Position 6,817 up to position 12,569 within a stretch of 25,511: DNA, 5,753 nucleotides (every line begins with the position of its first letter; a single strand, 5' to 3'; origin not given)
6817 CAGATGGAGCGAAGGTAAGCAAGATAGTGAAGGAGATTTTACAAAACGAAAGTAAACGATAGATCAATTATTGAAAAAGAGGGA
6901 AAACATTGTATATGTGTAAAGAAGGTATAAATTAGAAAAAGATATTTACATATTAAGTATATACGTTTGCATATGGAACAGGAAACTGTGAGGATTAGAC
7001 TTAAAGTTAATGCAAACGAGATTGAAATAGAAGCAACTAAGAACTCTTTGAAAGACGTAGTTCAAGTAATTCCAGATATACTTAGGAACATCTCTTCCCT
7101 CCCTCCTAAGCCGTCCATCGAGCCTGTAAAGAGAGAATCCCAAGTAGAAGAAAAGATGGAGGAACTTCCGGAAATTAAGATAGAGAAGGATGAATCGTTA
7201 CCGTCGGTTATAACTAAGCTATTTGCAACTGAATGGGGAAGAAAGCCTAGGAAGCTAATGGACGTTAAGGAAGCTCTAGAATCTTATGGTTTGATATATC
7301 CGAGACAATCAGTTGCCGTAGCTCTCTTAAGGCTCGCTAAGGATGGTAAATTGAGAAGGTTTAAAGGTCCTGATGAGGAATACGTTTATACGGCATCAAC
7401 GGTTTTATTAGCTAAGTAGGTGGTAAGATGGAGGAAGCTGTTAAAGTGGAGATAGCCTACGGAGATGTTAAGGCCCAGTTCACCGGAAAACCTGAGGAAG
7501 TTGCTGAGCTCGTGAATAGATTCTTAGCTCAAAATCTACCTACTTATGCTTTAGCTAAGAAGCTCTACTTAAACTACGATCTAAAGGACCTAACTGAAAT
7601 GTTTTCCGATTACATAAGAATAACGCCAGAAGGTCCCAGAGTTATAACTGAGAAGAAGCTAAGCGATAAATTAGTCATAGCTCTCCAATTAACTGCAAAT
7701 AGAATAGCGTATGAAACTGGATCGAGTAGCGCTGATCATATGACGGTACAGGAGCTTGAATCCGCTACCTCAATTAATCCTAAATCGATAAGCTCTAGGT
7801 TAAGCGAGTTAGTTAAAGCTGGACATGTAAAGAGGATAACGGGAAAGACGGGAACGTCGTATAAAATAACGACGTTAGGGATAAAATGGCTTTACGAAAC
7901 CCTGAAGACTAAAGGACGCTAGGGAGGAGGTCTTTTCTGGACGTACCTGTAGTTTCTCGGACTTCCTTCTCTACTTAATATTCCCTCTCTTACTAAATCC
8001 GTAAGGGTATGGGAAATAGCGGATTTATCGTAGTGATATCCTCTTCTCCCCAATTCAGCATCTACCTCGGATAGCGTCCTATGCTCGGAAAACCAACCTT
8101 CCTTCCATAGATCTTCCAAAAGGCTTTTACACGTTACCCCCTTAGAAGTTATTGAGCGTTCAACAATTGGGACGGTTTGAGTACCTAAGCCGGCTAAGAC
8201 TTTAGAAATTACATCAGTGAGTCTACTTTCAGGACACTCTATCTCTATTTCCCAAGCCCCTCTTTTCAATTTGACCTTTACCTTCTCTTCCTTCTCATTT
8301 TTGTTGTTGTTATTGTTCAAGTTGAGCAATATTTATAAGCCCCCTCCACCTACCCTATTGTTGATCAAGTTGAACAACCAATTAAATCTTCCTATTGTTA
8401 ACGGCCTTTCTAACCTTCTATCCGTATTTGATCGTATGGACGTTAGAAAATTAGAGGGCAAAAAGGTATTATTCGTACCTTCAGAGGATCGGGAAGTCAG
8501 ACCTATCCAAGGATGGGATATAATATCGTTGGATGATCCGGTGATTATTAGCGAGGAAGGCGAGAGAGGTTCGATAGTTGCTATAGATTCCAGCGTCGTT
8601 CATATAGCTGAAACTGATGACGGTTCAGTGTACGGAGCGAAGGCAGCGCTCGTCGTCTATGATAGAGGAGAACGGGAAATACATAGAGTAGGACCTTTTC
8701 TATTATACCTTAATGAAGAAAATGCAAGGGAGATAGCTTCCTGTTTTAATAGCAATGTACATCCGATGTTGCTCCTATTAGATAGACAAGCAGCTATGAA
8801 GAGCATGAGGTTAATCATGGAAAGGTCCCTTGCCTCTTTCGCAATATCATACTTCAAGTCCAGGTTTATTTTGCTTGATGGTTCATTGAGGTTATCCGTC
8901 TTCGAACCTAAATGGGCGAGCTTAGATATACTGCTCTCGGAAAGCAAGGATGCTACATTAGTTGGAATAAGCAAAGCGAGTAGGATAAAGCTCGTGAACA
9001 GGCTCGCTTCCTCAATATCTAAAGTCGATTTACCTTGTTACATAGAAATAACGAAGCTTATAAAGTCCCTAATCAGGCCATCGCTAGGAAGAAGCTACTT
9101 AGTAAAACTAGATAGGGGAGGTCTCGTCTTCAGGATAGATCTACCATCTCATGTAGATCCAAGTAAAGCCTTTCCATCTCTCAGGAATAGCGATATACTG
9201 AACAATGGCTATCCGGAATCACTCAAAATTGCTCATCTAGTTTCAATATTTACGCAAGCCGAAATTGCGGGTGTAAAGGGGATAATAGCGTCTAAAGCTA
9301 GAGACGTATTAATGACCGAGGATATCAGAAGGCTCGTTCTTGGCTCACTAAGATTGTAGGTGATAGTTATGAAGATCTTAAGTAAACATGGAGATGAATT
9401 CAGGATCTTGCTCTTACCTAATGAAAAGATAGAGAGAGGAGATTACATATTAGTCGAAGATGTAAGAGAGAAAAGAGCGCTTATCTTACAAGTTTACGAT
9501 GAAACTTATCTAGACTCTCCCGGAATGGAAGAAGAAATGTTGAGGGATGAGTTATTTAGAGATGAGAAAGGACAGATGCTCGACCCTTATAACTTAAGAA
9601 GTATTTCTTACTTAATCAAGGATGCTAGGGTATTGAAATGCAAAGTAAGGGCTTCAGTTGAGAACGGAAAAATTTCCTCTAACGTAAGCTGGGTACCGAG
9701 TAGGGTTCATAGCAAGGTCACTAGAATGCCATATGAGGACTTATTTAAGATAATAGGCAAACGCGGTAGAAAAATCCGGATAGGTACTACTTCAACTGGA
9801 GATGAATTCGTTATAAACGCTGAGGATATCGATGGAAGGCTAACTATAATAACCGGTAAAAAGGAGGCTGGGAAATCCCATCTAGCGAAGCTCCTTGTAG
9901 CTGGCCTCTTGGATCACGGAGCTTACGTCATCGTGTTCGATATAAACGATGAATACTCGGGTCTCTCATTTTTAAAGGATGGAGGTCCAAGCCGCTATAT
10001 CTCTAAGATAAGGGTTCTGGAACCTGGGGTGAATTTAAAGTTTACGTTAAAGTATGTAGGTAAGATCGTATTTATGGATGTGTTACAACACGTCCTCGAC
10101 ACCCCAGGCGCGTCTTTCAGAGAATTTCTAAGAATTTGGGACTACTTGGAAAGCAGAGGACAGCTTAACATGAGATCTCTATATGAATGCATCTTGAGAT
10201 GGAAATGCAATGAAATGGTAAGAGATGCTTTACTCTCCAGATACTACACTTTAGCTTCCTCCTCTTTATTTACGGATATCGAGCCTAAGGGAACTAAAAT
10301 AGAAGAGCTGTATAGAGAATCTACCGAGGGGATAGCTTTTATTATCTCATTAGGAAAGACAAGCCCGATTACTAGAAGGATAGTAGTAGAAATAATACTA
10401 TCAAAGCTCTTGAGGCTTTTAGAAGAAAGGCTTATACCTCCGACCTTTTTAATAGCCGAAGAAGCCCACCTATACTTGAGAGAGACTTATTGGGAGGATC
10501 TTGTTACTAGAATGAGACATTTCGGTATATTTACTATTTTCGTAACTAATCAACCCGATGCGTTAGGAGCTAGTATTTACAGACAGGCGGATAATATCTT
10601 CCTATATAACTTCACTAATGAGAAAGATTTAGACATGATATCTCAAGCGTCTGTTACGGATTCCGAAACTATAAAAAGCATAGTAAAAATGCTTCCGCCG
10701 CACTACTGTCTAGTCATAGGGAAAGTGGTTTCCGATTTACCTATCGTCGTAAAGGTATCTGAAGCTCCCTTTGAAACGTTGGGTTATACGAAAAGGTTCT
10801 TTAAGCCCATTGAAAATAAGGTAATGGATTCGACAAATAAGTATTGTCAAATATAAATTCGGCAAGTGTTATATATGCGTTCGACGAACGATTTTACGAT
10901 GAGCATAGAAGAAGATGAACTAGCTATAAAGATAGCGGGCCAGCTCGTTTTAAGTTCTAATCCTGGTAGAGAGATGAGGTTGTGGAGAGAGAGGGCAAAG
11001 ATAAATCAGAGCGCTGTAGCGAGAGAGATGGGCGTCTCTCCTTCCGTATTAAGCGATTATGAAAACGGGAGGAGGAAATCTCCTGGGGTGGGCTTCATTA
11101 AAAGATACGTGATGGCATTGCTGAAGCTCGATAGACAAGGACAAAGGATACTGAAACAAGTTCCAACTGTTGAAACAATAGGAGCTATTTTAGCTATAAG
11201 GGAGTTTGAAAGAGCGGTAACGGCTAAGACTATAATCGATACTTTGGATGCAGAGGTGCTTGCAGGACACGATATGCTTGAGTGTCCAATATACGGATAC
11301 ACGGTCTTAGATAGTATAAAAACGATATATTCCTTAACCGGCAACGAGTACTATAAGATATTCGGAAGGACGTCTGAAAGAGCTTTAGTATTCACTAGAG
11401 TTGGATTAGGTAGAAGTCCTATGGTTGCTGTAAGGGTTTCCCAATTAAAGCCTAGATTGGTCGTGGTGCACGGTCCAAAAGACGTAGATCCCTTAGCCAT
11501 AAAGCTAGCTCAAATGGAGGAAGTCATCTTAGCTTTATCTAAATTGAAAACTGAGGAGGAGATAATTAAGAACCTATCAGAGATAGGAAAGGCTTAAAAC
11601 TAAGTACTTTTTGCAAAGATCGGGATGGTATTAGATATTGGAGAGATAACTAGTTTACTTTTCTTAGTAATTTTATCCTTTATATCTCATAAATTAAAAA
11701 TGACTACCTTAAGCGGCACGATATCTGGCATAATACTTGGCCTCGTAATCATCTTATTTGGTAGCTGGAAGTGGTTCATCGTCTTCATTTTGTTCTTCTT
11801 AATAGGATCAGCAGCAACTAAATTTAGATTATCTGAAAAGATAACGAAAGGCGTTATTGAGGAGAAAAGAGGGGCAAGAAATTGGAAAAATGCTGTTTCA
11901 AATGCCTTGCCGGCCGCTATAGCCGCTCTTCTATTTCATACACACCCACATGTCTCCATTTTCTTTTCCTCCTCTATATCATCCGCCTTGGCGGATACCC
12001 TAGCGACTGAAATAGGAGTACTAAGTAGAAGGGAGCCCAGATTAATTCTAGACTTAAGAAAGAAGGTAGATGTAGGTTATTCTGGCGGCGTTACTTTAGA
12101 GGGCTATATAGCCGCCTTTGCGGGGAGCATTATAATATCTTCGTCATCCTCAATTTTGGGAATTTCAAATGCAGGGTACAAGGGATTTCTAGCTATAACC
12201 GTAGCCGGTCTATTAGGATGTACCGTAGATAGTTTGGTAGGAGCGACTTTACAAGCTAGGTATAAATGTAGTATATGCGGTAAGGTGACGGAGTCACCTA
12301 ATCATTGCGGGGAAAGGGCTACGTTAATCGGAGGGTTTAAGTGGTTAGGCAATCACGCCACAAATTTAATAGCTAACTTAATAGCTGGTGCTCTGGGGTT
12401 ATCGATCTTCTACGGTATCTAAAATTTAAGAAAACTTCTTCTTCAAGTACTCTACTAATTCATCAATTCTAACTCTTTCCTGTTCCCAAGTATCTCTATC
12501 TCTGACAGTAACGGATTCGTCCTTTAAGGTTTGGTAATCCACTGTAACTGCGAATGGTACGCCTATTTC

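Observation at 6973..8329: Three adjacent small proteins sharing a beta-hairpin/helix + linker + winged-helix architecture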

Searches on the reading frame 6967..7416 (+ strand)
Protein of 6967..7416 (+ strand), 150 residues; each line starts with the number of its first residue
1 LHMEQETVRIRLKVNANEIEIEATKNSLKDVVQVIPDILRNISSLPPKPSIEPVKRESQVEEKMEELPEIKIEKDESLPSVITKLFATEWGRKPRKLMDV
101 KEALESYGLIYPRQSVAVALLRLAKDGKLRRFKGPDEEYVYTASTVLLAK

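Call 12: find_homologous_proteins(query=window:6967-7416:+)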
Query window:6967-7416:+ (150 aa): 271 proteins with E <= 0.001 among 330 candidates; the best 120 are listed.
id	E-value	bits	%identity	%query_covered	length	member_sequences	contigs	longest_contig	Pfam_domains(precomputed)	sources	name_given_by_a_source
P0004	2.7e-84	298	98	99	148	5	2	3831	-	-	-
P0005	3.6e-50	187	63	98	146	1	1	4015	-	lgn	-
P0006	5.9e-49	183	64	98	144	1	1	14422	-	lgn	-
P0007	3.3e-48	181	60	97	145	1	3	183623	-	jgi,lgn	jgi:hypothetical protein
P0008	2.9e-47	178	57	97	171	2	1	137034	-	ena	-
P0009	4.3e-47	177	62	98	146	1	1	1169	-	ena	-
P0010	5.7e-47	177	57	98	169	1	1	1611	-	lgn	-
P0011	7.1e-47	176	58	99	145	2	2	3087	-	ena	-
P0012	2.3e-46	175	55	97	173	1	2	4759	-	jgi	jgi:hypothetical protein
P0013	2.6e-45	171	53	97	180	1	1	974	-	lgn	-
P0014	3.8e-45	171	55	99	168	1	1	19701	-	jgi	jgi:hypothetical protein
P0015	6.7e-45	170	52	97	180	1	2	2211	-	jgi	jgi:hypothetical protein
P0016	1.1e-44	169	53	97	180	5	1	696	-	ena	-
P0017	1.4e-44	169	55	97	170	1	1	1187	-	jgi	-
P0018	1.4e-44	169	52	97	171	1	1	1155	-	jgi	jgi:hypothetical protein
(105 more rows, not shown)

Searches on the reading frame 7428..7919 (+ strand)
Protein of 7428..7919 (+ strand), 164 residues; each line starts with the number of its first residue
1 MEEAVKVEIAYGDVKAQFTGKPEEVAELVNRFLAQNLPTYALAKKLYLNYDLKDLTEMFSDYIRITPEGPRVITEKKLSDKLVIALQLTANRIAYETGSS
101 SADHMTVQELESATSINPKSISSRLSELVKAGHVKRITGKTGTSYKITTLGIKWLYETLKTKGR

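Call 20: find_homologous_proteins(query=window:7428-7919:+)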
Query window:7428-7919:+ (164 aa): 578 proteins with E <= 0.001 among 632 candidates; the best 120 are listed.
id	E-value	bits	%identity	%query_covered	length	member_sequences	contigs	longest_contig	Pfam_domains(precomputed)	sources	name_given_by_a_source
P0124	1.7e-97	341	99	100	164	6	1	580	-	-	-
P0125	8.8e-71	255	73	97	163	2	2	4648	-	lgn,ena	-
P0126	3.2e-68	246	71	98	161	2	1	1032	-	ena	-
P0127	1.0e-67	245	70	96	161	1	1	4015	-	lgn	-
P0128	1.2e-66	241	69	98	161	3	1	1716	-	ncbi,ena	-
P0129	4.6e-62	226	65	98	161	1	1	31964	PF12802.14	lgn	-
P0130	4.4e-51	191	58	99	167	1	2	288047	-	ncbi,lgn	-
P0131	1.0e-49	186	56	99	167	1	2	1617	-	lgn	-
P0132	1.3e-48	183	57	99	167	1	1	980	-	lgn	-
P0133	1.3e-47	180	56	95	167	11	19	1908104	-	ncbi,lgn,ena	-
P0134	7.9e-47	177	55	94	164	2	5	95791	PF12802.14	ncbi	ncbi:MAG: hypothetical protein QXG05_06365 [Nitrososphaerota archaeon]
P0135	9.7e-47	177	55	98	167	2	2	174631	-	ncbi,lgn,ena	-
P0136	2.4e-46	176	57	92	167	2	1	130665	PF13412.13,PF12802.14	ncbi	ncbi:MAG: hypothetical protein QXV32_05395 [Conexivisphaerales archaeon]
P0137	1.6e-45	173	56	95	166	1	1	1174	-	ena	-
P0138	2.0e-45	173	53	97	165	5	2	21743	-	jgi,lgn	jgi:DNA-binding MarR family transcriptional regulator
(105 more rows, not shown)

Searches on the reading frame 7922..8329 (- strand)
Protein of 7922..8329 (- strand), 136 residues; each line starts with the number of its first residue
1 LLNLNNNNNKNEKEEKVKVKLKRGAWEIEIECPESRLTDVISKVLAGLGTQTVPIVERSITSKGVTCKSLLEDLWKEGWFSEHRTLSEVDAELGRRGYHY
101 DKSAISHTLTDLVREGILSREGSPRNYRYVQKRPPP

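Call 21: find_homologous_proteins(query=window:7922-8329:-)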
Query window:7922-8329:- (136 aa): 684 proteins with E <= 0.001 among 720 candidates; the best 120 are listed.
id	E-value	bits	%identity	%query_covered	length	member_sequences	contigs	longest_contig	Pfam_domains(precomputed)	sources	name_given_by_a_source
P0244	3.2e-85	301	100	100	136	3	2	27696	-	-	-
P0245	2.6e-66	240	77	100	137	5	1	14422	-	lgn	-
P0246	4.7e-64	232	77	93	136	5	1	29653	-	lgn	-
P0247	3.0e-61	223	74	100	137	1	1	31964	-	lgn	-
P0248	3.0e-49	184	61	88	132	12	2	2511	-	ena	-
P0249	8.8e-49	183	66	88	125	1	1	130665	-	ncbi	ncbi:MAG: hypothetical protein QXV32_05390 [Conexivisphaerales archaeon]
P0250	2.6e-48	181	65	88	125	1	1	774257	-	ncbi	ncbi:MAG: hypothetical protein QXE12_00205 [Conexivisphaerales archaeon]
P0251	3.9e-48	181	61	88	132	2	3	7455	-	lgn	-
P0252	2.4e-47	178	66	88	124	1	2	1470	-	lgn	-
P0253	1.4e-46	176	63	88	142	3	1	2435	-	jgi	jgi:hypothetical protein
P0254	1.4e-46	176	64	88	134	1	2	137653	-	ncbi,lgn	-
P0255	2.7e-46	175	63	88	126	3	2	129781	-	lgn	-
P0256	3.9e-46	174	65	88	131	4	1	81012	-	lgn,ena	-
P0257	4.5e-46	174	62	88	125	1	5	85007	-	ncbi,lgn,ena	-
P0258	4.5e-46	174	62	88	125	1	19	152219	-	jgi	jgi:hypothetical protein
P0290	7.0e-42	160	59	88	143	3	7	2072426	-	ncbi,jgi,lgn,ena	jgi:hypothetical protein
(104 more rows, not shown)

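Call 26: find_encoding_contigs(protein=P0290, flank=8000, max_places=3)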
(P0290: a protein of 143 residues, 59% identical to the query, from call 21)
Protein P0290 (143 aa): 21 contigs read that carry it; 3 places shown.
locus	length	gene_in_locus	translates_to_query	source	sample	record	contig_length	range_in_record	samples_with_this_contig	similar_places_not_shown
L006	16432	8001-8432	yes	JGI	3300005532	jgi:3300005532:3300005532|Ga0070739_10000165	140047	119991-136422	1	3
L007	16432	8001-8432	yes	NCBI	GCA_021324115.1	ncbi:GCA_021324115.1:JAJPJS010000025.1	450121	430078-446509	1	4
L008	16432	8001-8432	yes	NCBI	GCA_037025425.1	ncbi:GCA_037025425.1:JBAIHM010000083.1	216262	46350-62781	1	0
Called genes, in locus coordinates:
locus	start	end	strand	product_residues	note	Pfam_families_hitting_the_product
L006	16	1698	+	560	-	PF00587:tRNA-synt_2b, PF03129:HGTP_anticodon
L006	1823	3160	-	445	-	PF01566:Nramp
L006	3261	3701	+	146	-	PF01325:Fe_dep_repress, PF01726:LexA_DNA_bind (weak), PF24034:DUF7343 (faint), PF12802:MarR_2, PF13412:HTH_24, PF01047:MarR, PF13545:HTH_Crp_2 (weak), PF02742:Fe_dep_repr_C, +4 more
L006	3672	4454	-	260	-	PF01940:DUF92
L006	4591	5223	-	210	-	PF01381:HTH_3 (weak), PF12844:HTH_19 (faint), PF13560:HTH_31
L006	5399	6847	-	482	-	PF01935:DUF87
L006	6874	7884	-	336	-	-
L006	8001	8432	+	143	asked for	-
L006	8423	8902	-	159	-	-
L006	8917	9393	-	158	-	-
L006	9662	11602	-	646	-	PF02934:GatB_N, PF02938:GAD (weak), PF02637:GatB_Yqey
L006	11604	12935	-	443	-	PF18195:GatD_N, PF00710:Asparaginase, PF17763:Asparaginase_C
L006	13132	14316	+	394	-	PF00291:PALP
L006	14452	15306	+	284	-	PF01925:TauE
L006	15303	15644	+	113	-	PF07843:DUF1634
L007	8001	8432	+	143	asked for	-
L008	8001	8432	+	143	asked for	-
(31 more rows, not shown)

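Call 27: find_encoding_contigs(protein=P0249, flank=8000, max_places=2)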
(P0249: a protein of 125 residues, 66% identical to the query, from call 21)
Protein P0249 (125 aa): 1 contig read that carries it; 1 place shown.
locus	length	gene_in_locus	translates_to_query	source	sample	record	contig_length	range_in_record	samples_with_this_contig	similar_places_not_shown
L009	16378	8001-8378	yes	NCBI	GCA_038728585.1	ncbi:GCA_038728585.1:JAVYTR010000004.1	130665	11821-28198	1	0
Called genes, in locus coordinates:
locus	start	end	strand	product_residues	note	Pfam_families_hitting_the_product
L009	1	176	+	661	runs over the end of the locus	PF16177:ACAS_N, PF00501:AMP-binding, PF13193:AMP-binding_C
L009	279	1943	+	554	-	PF00587:tRNA-synt_2b, PF03129:HGTP_anticodon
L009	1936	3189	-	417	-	PF01566:Nramp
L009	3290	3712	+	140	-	PF13545:HTH_Crp_2 (weak), PF25213:HVO_A0261_N (weak), PF01325:Fe_dep_repress, PF09339:HTH_IclR, PF24034:DUF7343, PF12802:MarR_2, PF13412:HTH_24, PF02742:Fe_dep_repr_C, +2 more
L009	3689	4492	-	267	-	PF01940:DUF92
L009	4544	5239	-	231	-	PF01381:HTH_3, PF12844:HTH_19 (weak), PF13560:HTH_31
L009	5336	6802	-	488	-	PF01935:DUF87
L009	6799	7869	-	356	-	PF09376:NurA (weak)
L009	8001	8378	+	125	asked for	-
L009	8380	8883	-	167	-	PF12802:MarR_2 (faint), PF13412:HTH_24 (faint)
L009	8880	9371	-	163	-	-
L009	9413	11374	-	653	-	PF02934:GatB_N, PF02938:GAD (weak), PF02637:GatB_Yqey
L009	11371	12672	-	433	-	PF18195:GatD_N, PF00710:Asparaginase, PF17763:Asparaginase_C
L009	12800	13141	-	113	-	PF07843:DUF1634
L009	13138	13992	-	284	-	PF01925:TauE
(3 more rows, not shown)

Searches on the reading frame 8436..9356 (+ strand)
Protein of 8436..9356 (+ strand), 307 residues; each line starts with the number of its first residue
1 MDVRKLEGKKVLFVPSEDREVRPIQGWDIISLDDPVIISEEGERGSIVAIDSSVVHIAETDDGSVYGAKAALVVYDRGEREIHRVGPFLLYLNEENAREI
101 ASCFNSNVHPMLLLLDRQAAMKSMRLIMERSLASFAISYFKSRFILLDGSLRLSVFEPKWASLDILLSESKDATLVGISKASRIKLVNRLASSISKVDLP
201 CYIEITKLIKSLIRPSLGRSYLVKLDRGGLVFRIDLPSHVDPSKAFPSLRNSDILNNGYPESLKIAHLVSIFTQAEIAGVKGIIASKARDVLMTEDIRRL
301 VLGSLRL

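Call 75: search_protein_families(library=padloc, proteins=[window:8436-9356:+], max_evalue=0.01)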
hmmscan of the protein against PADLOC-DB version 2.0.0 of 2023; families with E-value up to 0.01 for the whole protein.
window:8436-9356:+ (307 aa): 0 families

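Call 76: search_protein_families(library=pfam, proteins=[window:8436-9356:+], max_evalue=0.001)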
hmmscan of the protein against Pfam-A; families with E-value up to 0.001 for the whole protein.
window:8436-9356:+ (307 aa): 1 family
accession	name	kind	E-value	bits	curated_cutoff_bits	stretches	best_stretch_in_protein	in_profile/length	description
PF09376.16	NurA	-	4.9e-08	33.2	21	1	46-267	2-249/254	NurA domain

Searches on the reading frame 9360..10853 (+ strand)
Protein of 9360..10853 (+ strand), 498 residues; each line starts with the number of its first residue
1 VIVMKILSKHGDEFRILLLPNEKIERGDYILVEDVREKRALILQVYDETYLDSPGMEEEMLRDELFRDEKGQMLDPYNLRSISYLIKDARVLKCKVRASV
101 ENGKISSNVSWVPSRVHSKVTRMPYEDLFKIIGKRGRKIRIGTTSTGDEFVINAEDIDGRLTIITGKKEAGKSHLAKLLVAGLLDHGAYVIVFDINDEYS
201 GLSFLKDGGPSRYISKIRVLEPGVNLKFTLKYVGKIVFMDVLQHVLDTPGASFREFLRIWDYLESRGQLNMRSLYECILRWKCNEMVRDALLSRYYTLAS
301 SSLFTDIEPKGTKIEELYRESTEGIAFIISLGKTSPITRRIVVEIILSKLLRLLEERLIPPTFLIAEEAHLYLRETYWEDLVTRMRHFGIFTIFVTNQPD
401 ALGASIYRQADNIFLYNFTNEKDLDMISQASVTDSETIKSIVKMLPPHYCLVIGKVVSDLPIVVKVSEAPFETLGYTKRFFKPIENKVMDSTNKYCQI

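Call 75: search_protein_families(library=padloc, proteins=[window:9360-10853:+], max_evalue=0.01)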
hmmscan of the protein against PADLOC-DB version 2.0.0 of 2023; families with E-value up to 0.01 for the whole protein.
window:9360-10853:+ (498 aa): 12 families
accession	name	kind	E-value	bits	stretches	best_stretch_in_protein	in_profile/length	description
PDLC04140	mad8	-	2e-18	65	1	139-475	4-308/314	mads_8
PDLC02185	HerA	-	8.7e-13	45.8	1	360-469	445-564/585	-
PDLC04105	HerA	-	9.5e-11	38.9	1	359-482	417-551/576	-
PDLC04100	HerA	-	1.3e-10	38.6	2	360-469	439-558/580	-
PDLC04102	HerA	-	1.5e-10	38.1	1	345-469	489-622/654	-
PDLC04097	HerA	-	1.8e-09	34.8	1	377-468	504-594/618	-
PDLC04103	HerA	-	4.2e-08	30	1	338-468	415-558/579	-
PDLC01055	HerA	-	5.1e-07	26.9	1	326-422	383-486/532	Type III coevolved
PDLC04106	HerA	-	2.2e-06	24.5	1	375-469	538-631/667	-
PDLC04098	HerA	-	2.3e-05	21.2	1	379-470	560-650/686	-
PDLC04104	HerA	-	0.00017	18.5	1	363-484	222-354/379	-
PDLC02188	HerA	-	0.004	14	0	382-470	459-546/578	-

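Call 76: search_protein_families(library=pfam, proteins=[window:9360-10853:+], max_evalue=0.001)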
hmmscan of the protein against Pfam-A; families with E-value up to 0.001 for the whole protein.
window:9360-10853:+ (498 aa): 2 families
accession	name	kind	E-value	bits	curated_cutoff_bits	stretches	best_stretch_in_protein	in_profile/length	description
PF01935.23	DUF87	-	2.3e-08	34.8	23.2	1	170-244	34-103/220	Helicase HerA, central domain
PF13401.12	AAA_22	-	0.00023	21.9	27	0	160-204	6-50/130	AAA domain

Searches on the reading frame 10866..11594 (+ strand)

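Call 75: search_protein_families(library=padloc, proteins=[window:10866-11594:+], max_evalue=0.01)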
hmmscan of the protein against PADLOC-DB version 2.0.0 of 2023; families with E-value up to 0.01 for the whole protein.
window:10866-11594:+ (243 aa): 3 families
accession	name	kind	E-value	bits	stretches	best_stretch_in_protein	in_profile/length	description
PDLC02926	HTH_VI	-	1.4e-06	26.5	1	34-83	3-51/92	-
PDLC03949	RmrA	-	0.00071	16.5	1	37-71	7-41/363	-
PDLC03952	RmrA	-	0.0086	12.9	0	41-73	31-62/395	-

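Call 76: search_protein_families(library=pfam, proteins=[window:10866-11594:+], max_evalue=0.001)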
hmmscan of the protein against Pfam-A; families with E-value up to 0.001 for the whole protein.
window:10866-11594:+ (243 aa): 3 families
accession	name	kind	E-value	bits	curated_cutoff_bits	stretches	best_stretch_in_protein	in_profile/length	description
PF13560.12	HTH_31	-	3.3e-10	40.6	27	1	34-82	3-51/64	Helix-turn-helix domain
PF01381.28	HTH_3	-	2.8e-09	37.3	23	1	38-81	2-44/55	Helix-turn-helix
PF12844.13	HTH_19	-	0.00011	22.4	30.2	1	38-81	5-47/64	Helix-turn-helix domain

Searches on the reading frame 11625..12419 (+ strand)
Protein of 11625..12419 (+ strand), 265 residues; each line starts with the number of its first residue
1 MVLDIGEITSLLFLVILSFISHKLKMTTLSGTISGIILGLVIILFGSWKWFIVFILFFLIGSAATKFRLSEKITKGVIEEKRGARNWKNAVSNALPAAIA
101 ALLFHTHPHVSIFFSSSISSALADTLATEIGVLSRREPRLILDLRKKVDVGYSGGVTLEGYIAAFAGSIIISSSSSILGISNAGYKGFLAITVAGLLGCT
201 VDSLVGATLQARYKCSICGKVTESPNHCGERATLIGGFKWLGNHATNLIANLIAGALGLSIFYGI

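Call 76: search_protein_families(library=pfam, proteins=[window:11625-12419:+], max_evalue=0.001)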
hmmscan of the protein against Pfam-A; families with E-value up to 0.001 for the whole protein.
window:11625-12419:+ (265 aa): 1 family
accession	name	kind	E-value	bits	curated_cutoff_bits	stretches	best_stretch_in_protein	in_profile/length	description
PF01940.21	DUF92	-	2.9e-66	223.8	27.5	1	13-254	2-250/251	Integral membrane protein DUF92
